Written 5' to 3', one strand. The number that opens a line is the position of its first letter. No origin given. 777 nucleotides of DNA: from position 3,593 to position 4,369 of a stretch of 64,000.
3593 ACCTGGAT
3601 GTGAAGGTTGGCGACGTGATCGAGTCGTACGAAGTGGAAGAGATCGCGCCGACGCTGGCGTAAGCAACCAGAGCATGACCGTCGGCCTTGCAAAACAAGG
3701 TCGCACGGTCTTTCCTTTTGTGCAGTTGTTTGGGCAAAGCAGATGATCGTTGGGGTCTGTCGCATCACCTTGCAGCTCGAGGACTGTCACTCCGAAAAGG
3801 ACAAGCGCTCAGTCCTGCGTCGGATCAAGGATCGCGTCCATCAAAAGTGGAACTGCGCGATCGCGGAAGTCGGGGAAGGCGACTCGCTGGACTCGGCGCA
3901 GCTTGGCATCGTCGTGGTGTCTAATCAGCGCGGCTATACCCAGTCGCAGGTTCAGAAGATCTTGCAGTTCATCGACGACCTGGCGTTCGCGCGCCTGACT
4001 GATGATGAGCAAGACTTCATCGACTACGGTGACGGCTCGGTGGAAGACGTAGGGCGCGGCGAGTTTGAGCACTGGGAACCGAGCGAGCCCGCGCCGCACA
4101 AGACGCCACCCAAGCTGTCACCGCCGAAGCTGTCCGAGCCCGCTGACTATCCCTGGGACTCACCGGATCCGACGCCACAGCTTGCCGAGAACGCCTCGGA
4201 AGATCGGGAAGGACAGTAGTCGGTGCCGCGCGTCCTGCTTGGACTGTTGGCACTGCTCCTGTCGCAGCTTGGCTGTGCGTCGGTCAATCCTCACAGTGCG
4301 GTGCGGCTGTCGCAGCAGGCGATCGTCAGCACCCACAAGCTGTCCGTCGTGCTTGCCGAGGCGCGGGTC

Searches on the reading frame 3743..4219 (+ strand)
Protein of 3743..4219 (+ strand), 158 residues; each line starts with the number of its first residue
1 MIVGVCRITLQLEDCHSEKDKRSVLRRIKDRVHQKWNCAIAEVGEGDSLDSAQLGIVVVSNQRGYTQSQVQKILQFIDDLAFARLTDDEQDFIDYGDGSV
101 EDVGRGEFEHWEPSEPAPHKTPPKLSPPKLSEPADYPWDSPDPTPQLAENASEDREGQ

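Call 7: search_protein_families(library=pfam, proteins=[window:3743-4219:+], max_evalue=0.01)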
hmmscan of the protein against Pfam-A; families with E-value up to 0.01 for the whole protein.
window:3743-4219:+ (158 aa): 1 family
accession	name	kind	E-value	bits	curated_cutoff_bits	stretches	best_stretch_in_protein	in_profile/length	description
PF04456.17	DUF503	-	1.9e-24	85.7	22.4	1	3-87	1-85/88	Protein of unknown function (DUF503)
